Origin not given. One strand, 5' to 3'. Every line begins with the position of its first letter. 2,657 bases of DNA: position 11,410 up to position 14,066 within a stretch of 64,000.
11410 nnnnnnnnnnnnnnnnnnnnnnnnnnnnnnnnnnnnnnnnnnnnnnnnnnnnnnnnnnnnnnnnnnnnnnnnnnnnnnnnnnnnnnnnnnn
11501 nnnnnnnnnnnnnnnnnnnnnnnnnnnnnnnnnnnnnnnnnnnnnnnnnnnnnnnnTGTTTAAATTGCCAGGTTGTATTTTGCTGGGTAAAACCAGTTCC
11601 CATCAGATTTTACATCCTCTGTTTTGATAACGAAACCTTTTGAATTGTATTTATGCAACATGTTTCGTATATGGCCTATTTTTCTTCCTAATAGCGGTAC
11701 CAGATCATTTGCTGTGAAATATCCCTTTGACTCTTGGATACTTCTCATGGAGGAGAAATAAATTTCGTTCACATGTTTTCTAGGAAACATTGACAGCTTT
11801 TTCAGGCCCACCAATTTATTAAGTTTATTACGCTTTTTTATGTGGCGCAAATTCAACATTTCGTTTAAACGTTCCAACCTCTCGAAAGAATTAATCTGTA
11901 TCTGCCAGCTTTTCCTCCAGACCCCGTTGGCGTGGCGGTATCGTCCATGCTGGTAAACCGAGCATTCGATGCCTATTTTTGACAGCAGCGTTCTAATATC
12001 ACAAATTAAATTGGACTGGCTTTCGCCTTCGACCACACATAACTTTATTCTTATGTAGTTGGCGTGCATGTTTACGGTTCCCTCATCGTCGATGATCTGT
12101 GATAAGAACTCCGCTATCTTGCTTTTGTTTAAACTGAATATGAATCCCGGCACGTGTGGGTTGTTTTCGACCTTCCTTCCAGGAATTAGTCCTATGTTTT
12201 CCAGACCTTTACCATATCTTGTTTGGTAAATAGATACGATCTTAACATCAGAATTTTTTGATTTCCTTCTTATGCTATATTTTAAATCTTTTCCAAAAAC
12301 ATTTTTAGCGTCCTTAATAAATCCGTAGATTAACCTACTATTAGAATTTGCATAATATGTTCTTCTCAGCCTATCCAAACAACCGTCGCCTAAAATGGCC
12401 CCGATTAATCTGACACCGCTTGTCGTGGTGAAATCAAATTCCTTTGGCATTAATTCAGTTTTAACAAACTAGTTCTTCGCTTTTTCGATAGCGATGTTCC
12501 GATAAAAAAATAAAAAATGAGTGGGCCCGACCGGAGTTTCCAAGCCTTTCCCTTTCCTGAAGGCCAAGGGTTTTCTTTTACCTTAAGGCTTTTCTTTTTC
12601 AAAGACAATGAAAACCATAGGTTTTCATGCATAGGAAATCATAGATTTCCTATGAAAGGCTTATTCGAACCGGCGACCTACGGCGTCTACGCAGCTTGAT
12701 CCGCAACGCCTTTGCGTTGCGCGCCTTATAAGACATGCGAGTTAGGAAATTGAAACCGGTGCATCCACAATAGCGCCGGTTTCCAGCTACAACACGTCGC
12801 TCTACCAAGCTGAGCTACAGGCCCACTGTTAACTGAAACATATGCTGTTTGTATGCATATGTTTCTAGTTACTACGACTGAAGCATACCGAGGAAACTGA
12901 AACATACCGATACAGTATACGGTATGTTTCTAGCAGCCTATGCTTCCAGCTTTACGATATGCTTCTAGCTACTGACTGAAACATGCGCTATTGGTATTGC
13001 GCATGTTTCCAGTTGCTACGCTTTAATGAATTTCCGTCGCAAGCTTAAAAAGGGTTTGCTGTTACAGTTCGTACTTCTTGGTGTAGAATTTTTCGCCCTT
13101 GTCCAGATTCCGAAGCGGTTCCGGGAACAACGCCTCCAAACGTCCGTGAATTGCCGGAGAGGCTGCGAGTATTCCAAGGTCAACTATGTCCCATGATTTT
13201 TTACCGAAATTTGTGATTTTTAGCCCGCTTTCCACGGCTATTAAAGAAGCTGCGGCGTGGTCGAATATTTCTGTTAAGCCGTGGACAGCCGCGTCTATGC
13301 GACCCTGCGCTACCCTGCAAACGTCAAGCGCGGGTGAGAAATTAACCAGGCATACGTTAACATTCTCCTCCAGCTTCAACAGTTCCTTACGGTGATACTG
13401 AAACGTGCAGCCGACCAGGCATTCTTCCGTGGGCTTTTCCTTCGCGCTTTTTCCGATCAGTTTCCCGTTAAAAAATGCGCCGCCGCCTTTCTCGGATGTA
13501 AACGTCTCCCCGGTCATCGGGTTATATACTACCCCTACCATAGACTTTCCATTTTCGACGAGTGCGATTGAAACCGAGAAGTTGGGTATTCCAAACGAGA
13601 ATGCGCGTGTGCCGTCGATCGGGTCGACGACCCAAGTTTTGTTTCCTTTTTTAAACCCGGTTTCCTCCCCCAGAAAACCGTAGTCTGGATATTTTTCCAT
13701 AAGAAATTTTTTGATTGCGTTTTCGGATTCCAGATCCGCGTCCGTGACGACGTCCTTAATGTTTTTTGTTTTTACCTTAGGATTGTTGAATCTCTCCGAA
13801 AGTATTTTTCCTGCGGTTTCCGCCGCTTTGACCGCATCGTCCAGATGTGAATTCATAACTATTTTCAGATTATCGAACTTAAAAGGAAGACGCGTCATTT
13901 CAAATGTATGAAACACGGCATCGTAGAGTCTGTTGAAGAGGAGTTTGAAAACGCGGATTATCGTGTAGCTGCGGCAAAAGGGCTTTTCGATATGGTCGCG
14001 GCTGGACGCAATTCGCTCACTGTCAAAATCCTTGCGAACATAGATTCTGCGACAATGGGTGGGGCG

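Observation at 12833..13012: Conserved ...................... hairpins immediately 5' of tRNA genes, amplified into a nested array upstream of tRNA-Ile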

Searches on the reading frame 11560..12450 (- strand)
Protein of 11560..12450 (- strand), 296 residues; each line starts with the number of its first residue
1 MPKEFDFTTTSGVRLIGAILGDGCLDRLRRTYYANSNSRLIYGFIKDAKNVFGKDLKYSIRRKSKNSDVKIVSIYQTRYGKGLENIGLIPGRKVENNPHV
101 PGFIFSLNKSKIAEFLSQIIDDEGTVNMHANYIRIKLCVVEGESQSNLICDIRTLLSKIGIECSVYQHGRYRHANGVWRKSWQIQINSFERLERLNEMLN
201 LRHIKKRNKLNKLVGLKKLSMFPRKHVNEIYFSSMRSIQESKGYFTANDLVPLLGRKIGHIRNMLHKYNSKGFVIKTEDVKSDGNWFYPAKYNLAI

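Call 16: search_protein_families(library=pfam, proteins=[window:11560-12450:-])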
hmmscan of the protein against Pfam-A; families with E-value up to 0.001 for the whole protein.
window:11560-12450:- (296 aa): 1 family
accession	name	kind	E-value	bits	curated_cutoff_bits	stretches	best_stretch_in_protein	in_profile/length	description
PF14528.11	LAGLIDADG_3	-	9.1e-06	26.3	22.5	0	112-198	3-80/82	LAGLIDADG-like domain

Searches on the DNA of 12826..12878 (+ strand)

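Call 46: build_rna_model(alignment_id=A4, structure=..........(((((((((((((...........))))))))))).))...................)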
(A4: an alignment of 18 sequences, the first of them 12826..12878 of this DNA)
Model R1 built from alignment A4 (18 sequences, 67 columns); structure: as given.
model positions 53; base pairs 13; branch points 0; effective number of sequences 18; information 0.917 bits per position. Calibrated on 0.2 Mb of random sequence (short: E-values are rough).
structure used (alignment columns):
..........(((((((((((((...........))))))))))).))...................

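Call 47: search_with_rna_model(model_id=R1, sources=[window, L002, L003, L004, L005, L008, L009, L010, L011, L012, L013, L014, L015, L016, L017, L018, L019], max_evalue=1, make_alignment=true)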
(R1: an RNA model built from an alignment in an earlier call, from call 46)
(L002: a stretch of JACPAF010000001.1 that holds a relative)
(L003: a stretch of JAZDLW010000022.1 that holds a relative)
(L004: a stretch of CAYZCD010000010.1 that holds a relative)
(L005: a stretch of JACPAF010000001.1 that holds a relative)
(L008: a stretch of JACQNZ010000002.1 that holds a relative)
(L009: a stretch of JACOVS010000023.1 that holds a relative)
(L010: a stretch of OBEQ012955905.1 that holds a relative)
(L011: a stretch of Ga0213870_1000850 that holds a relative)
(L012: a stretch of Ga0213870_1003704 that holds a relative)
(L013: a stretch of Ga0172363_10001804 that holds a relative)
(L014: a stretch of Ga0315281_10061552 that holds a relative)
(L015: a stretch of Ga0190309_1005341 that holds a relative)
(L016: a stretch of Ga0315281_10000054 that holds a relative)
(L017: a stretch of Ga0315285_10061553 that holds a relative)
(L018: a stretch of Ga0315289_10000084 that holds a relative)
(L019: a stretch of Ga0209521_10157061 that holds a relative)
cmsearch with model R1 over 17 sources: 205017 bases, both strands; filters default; matches with E-value up to 1: 50.
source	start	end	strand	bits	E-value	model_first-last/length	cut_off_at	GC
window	12826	12878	+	65.8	3.6e-15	1-53/53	no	0.34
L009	4709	4761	-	64.5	8.5e-15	1-53/53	no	0.38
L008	642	695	-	57.9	5.3e-13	1-53/53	no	0.43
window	12969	13022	+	57.6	6.7e-13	1-53/53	no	0.46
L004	1729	1780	+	57.2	8.6e-13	1-53/53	no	0.38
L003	6140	6193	+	56.6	1.3e-12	1-53/53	no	0.48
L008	3124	3177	-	52.8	1.3e-11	1-53/53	no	0.39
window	12890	12943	+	52.7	1.5e-11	1-53/53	no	0.43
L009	4632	4685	+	52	2.2e-11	1-53/53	no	0.39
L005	961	1007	-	51.6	2.9e-11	1-53/53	no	0.3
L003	6234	6287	+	51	4.3e-11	1-53/53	no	0.39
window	61773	61826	+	50.5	6e-11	1-53/53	no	0.43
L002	5077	5130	+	49.2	1.3e-10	1-53/53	no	0.46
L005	871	922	-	48.7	1.9e-10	1-53/53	no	0.38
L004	1821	1873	+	42.6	8.7e-09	1-53/53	no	0.32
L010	172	225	+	40.9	2.6e-08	1-53/53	no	0.44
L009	4629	4682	-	36.6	3.7e-07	1-53/53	no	0.43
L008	3128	3180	+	35.3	8.8e-07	1-53/53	no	0.38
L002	2343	2381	-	34.8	1.2e-06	1-53/53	no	0.38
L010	880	933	-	33.4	2.8e-06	1-53/53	no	0.48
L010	148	221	-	33.2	3.3e-06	1-53/53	no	0.41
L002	2341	2385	+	32.8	4.3e-06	1-53/53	no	0.42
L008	645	699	+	31.8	8.1e-06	1-53/53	no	0.42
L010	893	924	+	30.5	1.9e-05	10-40/53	no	0.47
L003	6149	6180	-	29.2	4e-05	10-40/53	no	0.44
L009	4712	4764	+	27.2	0.00015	1-53/53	no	0.38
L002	4168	4221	+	26.5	0.00022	1-53/53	no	0.39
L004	1725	1777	-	25.5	0.00042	1-53/53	no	0.38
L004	1817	1869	-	25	0.00059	1-53/53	no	0.34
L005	958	1010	+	24.7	0.00069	1-53/53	no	0.32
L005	874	925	+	24.2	0.00094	1-53/53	no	0.37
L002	3887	3931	+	21.5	0.0052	1-53/53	no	0.44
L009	4836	4888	+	20.9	0.0076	1-53/53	no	0.45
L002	3999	4025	-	20.7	0.0089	12-38/53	no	0.48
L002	5073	5127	-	20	0.014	1-53/53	no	0.45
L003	6244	6273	-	19.5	0.019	11-39/53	no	0.4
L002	3883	3927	-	19.5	0.019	1-53/53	no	0.49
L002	3999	4025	+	19.5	0.019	12-38/53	no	0.48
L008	55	97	-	18.5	0.036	1-53/53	no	0.51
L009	4833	4884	-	17.5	0.066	1-53/53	no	0.5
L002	4164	4218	-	15.7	0.21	1-53/53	no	0.38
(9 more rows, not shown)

Alignment A5: 50 matches aligned to the model, 106 columns, each read 5' to 3' on its own strand. Consensus structure (alignment columns), stored with it:
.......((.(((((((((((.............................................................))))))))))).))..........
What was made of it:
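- Checked: A further variant copy lies inside intron 1 of tRNA-Ile, at 12743-12796 (call 47).
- Both orientations occur in leaders (call 47). The same asymmetric unit (bulge and tail) occurs in both orientations relative to transcription (call 47).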

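Call 68: search_with_rna_model(model_id=R1, sources=[L020, L022, L024, L026], max_evalue=0.1)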
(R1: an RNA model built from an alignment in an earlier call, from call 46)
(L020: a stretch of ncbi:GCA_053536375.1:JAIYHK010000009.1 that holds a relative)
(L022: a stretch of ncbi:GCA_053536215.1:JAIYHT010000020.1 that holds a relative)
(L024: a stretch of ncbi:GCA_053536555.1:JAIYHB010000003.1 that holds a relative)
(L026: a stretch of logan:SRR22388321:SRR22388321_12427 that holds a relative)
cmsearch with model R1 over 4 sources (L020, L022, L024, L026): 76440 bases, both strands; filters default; matches with E-value up to 0.1: 10.
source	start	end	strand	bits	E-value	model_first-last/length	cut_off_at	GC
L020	9235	9288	+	36.2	1.9e-07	1-53/53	no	0.5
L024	15187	15231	+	32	2.7e-06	1-53/53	no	0.51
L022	11282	11333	-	31.5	3.5e-06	1-53/53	no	0.35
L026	9167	9210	+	31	4.9e-06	1-53/53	no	0.39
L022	11286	11339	+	30.8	5.4e-06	1-53/53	no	0.37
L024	11311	11355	-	27.4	4.9e-05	1-53/53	no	0.51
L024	15183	15227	-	25.3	0.00018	1-53/53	no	0.51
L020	11260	11312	-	22.1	0.0014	1-53/53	no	0.42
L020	11273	11303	+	20.6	0.0034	10-40/53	no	0.42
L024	11315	11359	+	17.9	0.02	1-53/53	no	0.53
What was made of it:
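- It hits nothing in 90 kb from more distant Aenigmatarchaeota-like contigs (calls 47, 68).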

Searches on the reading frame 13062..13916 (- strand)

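Call 16: search_protein_families(library=pfam, proteins=[window:13062-13916:-])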
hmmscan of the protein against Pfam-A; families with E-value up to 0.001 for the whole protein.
window:13062-13916:- (284 aa): 1 family
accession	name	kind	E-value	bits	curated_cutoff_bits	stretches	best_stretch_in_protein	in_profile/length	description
PF00459.30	Inositol_P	-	2.5e-48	165.3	27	1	26-261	6-263/271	Inositol monophosphatase family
